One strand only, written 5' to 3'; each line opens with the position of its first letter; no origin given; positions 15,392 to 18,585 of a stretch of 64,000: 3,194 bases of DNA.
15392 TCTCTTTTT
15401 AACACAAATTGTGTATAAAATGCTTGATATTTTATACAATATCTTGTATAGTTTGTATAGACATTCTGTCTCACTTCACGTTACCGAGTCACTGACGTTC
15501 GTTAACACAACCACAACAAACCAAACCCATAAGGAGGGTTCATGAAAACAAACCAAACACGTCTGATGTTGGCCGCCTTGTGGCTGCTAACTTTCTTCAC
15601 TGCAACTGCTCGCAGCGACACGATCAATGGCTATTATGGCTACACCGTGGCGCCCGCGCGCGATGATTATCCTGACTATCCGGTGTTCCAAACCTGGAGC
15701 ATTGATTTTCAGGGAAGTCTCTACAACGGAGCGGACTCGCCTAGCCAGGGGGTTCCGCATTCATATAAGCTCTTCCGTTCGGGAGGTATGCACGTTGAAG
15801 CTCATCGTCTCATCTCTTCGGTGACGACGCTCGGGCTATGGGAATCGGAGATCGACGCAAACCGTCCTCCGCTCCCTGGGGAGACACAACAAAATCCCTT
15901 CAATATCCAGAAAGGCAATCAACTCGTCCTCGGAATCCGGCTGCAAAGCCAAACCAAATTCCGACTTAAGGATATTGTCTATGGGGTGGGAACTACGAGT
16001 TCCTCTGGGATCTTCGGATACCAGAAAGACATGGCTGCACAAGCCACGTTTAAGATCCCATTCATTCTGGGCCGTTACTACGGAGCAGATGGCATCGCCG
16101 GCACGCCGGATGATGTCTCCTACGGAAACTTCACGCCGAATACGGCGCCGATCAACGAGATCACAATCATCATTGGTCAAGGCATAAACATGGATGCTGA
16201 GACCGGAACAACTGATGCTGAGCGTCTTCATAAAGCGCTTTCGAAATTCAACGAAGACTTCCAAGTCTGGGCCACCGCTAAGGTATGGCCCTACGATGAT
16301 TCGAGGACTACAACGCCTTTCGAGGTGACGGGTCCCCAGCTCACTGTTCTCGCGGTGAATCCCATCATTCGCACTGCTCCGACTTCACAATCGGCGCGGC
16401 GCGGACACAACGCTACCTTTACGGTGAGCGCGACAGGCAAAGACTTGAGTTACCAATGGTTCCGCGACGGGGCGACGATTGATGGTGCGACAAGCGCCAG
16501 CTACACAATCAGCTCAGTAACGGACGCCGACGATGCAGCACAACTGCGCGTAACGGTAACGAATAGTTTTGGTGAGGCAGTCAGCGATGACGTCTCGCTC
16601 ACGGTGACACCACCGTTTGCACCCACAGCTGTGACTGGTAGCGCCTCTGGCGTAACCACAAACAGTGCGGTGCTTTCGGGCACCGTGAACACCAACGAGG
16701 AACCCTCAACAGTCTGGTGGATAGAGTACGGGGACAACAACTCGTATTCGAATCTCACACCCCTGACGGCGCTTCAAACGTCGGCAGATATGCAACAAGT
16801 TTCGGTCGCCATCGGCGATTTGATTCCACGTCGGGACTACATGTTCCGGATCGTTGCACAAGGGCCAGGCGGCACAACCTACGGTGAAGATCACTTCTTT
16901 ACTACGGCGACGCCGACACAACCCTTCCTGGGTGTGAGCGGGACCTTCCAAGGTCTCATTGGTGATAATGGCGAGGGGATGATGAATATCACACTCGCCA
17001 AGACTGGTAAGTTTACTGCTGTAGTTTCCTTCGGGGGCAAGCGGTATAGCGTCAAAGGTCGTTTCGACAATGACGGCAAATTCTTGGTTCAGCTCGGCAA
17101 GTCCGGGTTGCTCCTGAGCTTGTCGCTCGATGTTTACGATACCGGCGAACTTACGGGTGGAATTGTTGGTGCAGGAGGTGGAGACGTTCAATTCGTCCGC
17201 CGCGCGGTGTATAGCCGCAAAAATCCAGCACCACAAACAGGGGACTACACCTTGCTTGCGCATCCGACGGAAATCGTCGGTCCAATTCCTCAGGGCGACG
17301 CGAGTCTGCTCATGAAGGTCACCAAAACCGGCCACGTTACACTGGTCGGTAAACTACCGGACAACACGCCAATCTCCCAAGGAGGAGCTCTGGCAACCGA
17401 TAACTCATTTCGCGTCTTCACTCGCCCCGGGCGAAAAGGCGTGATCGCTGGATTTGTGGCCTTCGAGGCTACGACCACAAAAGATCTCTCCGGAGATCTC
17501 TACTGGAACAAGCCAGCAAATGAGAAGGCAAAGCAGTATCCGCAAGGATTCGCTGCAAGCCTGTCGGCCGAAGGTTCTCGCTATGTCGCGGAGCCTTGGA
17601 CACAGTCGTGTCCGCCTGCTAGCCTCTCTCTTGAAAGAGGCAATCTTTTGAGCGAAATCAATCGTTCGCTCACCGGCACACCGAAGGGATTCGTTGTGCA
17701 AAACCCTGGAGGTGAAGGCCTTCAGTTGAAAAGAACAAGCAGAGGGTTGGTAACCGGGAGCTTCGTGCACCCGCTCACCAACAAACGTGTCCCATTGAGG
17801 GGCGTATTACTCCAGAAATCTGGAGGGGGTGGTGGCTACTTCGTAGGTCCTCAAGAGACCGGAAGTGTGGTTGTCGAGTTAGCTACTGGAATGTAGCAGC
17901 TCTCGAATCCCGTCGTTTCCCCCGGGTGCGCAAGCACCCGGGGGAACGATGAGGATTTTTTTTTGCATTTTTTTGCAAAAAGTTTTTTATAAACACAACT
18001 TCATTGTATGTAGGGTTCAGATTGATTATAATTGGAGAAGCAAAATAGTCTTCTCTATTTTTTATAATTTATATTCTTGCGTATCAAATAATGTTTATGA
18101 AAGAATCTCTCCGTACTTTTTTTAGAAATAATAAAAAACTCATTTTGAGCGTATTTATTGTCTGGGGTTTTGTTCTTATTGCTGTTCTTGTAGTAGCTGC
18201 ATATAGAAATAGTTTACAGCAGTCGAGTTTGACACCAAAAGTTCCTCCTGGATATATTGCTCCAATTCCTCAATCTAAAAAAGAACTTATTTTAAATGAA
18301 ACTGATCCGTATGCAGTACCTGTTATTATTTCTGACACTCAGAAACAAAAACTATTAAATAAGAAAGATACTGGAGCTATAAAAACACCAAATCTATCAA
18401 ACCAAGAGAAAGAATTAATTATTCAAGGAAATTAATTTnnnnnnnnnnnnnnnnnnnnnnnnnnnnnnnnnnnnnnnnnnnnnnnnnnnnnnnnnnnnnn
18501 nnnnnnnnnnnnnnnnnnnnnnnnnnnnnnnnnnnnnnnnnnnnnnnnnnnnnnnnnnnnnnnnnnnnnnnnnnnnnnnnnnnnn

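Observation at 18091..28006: Ten-kb type IV pilus locus with convergent operons and several unannotatable secreted proteins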

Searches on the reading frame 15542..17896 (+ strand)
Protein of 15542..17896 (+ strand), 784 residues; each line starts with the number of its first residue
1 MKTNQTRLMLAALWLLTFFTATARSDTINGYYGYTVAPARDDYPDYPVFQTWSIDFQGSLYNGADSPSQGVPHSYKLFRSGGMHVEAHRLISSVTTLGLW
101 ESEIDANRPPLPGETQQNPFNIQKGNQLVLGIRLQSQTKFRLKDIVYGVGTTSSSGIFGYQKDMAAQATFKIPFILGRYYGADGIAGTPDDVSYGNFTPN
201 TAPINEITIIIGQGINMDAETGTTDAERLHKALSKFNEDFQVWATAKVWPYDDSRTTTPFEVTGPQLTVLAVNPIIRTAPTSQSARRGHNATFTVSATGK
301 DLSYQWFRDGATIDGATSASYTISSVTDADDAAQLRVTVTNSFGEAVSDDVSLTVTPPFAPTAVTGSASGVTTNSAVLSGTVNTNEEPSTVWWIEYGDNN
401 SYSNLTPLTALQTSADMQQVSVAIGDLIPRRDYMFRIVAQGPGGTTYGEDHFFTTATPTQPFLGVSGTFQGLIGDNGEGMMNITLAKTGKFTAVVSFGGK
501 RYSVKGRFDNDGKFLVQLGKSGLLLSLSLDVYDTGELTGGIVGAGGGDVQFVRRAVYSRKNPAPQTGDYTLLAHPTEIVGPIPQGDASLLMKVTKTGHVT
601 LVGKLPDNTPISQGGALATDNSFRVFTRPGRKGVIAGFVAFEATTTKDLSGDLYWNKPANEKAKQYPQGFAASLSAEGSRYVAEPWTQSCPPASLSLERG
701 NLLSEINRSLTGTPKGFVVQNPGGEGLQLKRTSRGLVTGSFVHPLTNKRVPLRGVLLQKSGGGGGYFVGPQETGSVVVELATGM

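Call 3: search_protein_families(library=pfam, proteins=[window:15542-17896:+], max_evalue=0.1)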
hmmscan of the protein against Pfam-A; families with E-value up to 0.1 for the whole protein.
window:15542-17896:+ (784 aa): 6 families
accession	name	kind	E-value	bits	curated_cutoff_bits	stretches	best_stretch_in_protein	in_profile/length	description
PF13927.12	Ig_3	-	1.2e-07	32.6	30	1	274-341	2-78/78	Immunoglobulin domain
PF07679.22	I-set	-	0.00016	22.1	23.7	1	276-355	3-90/90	Immunoglobulin I-set domain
PF13895.12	Ig_2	-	0.0017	19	27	1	273-355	1-79/79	Immunoglobulin domain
PF22352.2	K319L-like_PKD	-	0.028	14.9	27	1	298-355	25-84/84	K319L-like, PKD domain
PF00041.27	fn3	-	0.062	14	25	0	367-442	7-71/84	Fibronectin type III domain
PF25059.1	FN3_DSCAM-DSCAML_C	-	0.07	13.9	39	0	412-456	37-81/89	DSCAM/DSCAML C-terminal Fn3-like domain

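Call 4: search_protein_families(library=ncbifam, proteins=[window:15542-17896:+], max_evalue=0.1)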
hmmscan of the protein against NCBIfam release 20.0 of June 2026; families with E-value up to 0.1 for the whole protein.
window:15542-17896:+ (784 aa): 0 families

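Call 41: search_protein_families(library=phrogs, proteins=[window:15542-17896:+], max_evalue=0.01)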
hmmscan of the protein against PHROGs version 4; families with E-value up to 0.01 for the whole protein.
window:15542-17896:+ (784 aa): 5 families
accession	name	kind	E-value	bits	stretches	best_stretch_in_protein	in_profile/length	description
phrog_3995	-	tail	1.9e-11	44.8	1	267-360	118-210/294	tail protein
phrog_9239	-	tail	5e-09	36.1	1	281-403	225-347/741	tail tubular protein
phrog_4069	-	head and packaging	5.8e-08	33.8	1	285-355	44-115/116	Hoc-like head decoration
phrog_2973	-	head and packaging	7e-08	33.2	1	271-372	193-303/310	Hoc-like head decoration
phrog_20917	-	unknown function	0.0015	18.6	1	271-377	116-218/418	-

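Call 82: find_homologous_proteins(query=window:15542-17896:+)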
Query window:15542-17896:+ (784 aa): 205 proteins with E <= 0.001 among 8000 candidates; the best 120 are listed.
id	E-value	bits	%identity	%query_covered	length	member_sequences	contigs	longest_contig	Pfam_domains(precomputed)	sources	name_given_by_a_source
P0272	0.0e+0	1774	100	100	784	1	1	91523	PF13927.13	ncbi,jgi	ncbi:MAG: hypothetical protein RL094_161 [Candidatus Parcubacteria bacterium]|jgi:hypothetical prote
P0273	6.1e-135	469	55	12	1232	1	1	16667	PF16820.12,PF07686.24,PF11465.15,PF00047.32,PF28321.1,PF13670.13,PF06832.19,PF07679.23,PF23034.2,PF13895.13,PF13927.13,PF22971.3,PF14761.13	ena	-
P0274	1.2e-112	396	51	11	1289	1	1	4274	PF19408.6,PF07686.24,PF17957.8,PF11465.15,PF00047.32,PF27154.1,PF28321.1,PF13670.13,PF06832.19,PF19081.7,PF07679.23,PF13895.13,PF16680.12,PF24518.2,PF13927.13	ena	-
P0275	4.1e-98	348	48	11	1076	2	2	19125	PF22073.3,PF21287.4,PF07679.23,PF13895.13,PF15780.12,PF07610.18,PF13927.13,PF02832.23,PF22544.3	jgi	jgi:hypothetical protein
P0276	1.4e-97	346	53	9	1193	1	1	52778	PF07679.23,PF13927.13,PF11999.14,PF18962.8,PF11222.14,PF01238.28,PF19081.7,PF18911.7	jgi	-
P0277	4.3e-88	315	50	11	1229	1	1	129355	PF24771.4,PF07610.18,PF22067.3,PF24507.2,PF19081.7,PF22544.3,PF22073.3,PF07679.23,PF13895.13,PF15780.12,PF13927.13,PF24798.3,PF02832.23,PF22066.3,PF12371.15,PF12147.15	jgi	-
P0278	7.1e-87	311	41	20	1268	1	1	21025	PF07679.23,PF13895.13,PF07686.24,PF13927.13,PF00047.32,PF28321.1,PF22854.3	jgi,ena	-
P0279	7.1e-80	287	38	15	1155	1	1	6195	PF16655.13,PF25059.2,PF23376.2,PF25788.3,PF22433.4,PF00041.28,PF16656.12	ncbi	-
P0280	4.0e-73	265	46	14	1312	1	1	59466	PF07679.23,PF19408.6,PF13895.13,PF13927.13,PF18962.8,PF00047.32,PF19081.7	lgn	-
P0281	3.2e-72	262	51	10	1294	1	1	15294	PF07679.23,PF13895.13,PF07686.24,PF13927.13,PF00047.32,PF06832.19,PF19081.7,PF16709.12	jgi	jgi:invasion protein IalB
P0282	5.9e-67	245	49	12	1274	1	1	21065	PF07679.23,PF13895.13,PF07686.24,PF16680.12,PF13927.13,PF16681.12,PF13517.13,PF00047.32,PF02832.23,PF00041.28,PF22854.3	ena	-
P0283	1.7e-64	237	49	11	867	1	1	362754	PF22073.3,PF07679.23,PF13895.13,PF15780.12,PF07610.18,PF13927.13,PF28432.1,PF22544.3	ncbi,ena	-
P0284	3.8e-62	229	46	12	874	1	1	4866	PF22073.3,PF07679.23,PF13895.13,PF15780.12,PF07610.18,PF13927.13,PF24798.3,PF22067.3,PF24507.2,PF22544.3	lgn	-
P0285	1.4e-61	227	48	13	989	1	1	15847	PF07679.23,PF13895.13,PF13927.13,PF06739.18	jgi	-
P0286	2.3e-59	220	49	11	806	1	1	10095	PF19190.7,PF07679.23,PF13895.13,PF07686.24,PF07691.18,PF13927.13,PF19081.7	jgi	jgi:Immunoglobulin domain/PA14 domain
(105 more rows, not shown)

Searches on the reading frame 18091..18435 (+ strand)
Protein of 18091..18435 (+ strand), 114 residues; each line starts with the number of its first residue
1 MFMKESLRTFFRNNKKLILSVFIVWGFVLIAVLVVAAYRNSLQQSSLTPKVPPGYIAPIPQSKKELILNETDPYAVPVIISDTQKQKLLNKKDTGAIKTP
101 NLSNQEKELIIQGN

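Call 3: search_protein_families(library=pfam, proteins=[window:18091-18435:+], max_evalue=0.1)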
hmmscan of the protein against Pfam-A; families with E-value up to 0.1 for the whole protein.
window:18091-18435:+ (114 aa): 4 families
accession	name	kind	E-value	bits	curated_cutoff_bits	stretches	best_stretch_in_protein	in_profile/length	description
PF13937.11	DUF4212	-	0.019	15.8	30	1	8-45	2-37/79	Domain of unknown function (DUF4212)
PF07698.17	7TM-7TMR_HD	-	0.019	15.4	29.4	1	1-51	20-58/190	7TM receptor with intracellular HD hydrolase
PF25667.1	ASFV_P17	-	0.028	14.9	27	1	16-63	39-85/117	African swine fever virus minor capsid protein p17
PF03125.24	Sre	-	0.029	14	22.9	1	7-43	54-90/365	Sre G protein-coupled chemoreceptor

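Call 4: search_protein_families(library=ncbifam, proteins=[window:18091-18435:+], max_evalue=0.1)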
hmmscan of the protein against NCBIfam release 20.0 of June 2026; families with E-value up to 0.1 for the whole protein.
window:18091-18435:+ (114 aa): 0 families

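Call 41: search_protein_families(library=phrogs, proteins=[window:18091-18435:+], max_evalue=0.01)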
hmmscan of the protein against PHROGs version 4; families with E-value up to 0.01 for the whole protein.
window:18091-18435:+ (114 aa): 0 families
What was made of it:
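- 18091..18435 (+): ORF1, 114 aa. N-terminal membrane anchor followed by three loose K/Q-rich repeats (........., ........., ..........). Probable counterpart of the small '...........'-repeat anchor proteins that sit beside GW and F3 genes in relatives. No Pfam, NCBIfam or PHROGs hit (calls 3, 4, 41).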
